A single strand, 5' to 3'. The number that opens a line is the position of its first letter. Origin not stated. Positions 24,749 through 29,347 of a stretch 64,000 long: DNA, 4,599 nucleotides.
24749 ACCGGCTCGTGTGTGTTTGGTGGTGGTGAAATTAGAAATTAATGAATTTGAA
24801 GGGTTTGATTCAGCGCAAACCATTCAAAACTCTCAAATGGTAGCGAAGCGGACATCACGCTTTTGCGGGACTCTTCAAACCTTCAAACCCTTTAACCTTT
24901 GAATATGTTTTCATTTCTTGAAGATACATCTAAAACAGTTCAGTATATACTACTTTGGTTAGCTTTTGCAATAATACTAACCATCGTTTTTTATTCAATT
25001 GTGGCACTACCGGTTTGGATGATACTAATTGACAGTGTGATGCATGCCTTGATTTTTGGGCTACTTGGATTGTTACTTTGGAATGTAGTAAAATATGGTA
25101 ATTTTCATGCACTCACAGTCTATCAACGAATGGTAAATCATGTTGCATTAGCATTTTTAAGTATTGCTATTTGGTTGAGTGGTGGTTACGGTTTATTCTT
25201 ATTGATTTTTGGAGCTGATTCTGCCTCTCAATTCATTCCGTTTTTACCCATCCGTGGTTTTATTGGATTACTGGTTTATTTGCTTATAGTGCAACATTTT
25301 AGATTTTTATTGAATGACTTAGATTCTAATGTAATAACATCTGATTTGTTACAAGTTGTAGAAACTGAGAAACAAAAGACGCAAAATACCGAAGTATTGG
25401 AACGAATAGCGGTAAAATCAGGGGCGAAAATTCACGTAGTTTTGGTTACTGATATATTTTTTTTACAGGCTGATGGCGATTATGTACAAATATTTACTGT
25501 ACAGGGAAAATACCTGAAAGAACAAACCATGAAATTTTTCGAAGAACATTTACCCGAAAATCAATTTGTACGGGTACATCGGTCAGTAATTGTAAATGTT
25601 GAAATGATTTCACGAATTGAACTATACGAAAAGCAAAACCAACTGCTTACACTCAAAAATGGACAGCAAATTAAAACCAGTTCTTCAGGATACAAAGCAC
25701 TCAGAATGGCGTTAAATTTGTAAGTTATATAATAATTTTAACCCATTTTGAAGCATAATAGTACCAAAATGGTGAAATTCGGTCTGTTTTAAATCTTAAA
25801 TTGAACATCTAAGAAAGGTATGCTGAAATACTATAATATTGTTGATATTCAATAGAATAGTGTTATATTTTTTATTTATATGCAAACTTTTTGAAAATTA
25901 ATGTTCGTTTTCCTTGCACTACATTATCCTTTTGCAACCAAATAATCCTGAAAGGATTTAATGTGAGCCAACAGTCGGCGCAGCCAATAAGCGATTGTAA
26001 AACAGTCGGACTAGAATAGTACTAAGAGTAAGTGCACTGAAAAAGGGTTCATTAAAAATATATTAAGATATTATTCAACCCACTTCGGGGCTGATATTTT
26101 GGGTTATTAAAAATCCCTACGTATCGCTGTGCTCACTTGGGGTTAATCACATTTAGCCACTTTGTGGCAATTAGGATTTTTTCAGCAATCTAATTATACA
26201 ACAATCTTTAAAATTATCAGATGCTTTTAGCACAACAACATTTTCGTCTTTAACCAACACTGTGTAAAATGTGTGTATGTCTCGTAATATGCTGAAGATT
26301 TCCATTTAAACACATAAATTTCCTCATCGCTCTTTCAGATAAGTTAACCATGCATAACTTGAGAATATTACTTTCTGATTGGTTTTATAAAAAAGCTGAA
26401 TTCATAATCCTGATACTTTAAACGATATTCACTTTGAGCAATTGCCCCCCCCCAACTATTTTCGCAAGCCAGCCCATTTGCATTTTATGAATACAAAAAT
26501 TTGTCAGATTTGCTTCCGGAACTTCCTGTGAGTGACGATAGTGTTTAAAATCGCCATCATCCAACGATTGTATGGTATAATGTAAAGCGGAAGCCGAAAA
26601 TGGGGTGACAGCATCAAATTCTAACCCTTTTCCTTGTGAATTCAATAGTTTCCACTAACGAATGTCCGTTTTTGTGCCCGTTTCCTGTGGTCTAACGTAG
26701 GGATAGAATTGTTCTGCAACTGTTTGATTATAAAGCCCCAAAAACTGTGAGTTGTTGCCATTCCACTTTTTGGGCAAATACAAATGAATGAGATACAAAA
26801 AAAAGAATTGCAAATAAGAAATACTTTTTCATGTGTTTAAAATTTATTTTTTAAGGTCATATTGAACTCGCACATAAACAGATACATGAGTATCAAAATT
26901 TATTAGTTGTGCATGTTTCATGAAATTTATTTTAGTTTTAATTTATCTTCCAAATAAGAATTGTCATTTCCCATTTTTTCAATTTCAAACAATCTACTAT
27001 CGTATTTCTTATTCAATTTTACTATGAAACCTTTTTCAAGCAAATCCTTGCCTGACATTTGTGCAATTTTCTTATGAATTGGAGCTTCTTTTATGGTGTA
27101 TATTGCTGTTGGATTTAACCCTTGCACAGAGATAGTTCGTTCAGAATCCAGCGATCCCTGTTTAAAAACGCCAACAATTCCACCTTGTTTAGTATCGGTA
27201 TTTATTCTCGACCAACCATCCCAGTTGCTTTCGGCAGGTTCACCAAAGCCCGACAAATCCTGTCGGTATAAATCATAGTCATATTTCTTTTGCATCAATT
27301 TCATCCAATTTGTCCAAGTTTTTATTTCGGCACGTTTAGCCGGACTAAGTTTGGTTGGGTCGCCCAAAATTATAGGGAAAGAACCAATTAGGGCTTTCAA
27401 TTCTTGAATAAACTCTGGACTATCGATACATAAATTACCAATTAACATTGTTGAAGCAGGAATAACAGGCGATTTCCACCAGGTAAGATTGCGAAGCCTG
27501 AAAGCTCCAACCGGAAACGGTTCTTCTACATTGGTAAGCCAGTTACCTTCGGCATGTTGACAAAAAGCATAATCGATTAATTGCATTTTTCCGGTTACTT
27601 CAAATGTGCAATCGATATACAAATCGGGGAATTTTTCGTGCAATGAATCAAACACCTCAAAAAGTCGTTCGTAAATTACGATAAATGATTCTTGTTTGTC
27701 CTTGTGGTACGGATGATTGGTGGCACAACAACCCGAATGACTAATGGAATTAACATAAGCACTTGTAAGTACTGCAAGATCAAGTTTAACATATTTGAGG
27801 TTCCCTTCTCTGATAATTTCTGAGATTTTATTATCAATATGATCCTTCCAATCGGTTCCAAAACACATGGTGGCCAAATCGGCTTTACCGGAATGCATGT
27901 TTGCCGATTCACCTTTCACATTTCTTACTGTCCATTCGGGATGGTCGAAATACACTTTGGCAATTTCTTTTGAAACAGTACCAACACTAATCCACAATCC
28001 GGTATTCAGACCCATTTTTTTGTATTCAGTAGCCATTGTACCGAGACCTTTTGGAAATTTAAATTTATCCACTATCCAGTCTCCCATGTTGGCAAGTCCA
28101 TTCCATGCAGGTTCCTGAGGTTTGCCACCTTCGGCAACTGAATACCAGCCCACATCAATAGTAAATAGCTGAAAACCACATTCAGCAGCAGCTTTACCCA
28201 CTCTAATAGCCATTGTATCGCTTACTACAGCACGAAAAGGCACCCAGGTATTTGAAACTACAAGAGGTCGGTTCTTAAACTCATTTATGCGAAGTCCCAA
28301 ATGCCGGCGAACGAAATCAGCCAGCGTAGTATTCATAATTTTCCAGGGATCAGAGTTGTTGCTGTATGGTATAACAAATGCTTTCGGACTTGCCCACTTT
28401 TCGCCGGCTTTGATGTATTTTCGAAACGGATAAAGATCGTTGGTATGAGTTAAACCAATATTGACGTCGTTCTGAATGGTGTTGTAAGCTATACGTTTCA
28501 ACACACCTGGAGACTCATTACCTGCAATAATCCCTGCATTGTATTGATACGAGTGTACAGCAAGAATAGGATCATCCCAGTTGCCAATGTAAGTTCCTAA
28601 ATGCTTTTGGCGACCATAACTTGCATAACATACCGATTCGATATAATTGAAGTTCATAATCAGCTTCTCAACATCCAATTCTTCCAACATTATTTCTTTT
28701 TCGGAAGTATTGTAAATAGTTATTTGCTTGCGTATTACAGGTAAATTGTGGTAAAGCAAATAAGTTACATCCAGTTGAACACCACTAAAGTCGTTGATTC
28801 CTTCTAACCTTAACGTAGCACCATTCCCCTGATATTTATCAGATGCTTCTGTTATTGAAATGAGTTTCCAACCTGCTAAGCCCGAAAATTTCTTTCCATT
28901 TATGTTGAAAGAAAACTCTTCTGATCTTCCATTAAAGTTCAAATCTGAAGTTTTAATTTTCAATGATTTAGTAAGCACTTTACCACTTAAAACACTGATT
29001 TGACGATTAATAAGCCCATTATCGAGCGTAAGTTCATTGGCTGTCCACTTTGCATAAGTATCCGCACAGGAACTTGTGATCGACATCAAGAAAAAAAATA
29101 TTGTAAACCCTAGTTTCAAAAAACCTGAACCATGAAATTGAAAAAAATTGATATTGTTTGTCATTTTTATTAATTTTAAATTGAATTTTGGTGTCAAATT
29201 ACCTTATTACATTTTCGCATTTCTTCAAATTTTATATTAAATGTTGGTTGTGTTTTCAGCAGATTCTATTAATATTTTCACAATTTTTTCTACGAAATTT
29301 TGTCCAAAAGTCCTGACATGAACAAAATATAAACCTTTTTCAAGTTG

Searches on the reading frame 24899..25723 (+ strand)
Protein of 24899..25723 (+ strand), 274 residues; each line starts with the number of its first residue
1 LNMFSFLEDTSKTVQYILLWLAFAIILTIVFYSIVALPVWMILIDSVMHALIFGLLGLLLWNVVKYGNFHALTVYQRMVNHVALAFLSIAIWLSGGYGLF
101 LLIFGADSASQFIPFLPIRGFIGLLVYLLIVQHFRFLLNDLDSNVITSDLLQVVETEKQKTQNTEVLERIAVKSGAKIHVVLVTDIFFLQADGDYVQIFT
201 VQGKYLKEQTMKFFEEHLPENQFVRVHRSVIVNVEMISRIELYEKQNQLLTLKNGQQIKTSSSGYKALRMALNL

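Call 16: search_protein_families(library=pfam, proteins=[window:24899-25723:+], max_evalue=0.001)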
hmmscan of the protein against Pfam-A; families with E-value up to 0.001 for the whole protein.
window:24899-25723:+ (274 aa): 1 family
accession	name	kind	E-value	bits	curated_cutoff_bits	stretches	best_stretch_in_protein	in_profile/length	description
PF04397.21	LytTR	-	3e-25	88.7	22.6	1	177-272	2-97/98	LytTr DNA-binding domain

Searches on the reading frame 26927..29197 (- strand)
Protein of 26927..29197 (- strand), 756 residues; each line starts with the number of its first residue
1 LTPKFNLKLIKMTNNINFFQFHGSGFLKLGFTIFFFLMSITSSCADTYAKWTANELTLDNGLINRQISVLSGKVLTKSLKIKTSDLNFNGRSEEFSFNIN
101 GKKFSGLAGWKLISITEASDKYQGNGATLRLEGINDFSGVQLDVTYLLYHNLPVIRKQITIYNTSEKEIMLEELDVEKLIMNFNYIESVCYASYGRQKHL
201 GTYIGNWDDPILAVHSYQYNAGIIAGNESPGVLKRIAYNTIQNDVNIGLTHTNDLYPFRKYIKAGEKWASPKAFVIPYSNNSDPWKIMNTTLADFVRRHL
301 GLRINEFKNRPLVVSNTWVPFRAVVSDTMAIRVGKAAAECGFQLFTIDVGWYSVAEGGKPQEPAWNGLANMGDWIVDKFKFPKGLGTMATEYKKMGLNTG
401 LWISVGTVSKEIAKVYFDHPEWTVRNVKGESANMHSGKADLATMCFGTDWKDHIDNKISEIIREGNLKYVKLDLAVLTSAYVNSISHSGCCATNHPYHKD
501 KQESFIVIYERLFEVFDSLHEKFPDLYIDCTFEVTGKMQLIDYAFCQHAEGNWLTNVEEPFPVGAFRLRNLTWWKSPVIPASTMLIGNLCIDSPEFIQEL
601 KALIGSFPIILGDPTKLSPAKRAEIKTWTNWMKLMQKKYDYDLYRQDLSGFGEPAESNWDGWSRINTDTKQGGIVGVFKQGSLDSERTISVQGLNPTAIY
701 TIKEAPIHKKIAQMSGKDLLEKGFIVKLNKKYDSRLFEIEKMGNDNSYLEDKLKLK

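Call 16: search_protein_families(library=pfam, proteins=[window:26927-29197:-], max_evalue=0.001)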
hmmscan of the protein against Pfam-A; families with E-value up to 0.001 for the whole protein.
window:26927-29197:- (756 aa): 4 families
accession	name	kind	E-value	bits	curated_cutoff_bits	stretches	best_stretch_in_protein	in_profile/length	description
PF02065.24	Melibiase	-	3e-22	79.5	27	1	286-555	17-259/347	Melibiase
PF16874.11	Glyco_hydro_36C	-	1e-05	26.3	27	1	660-739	2-77/77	Glycosyl hydrolase family 36 C-terminal domain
PF14871.12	GHL6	-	0.0003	21.5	35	1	413-467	70-125/132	Hypothetical glycosyl hydrolase 6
PF16875.11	Glyco_hydro_36N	-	0.00074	19.5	27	0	124-176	96-148/253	Glycosyl hydrolase family 36 N-terminal domain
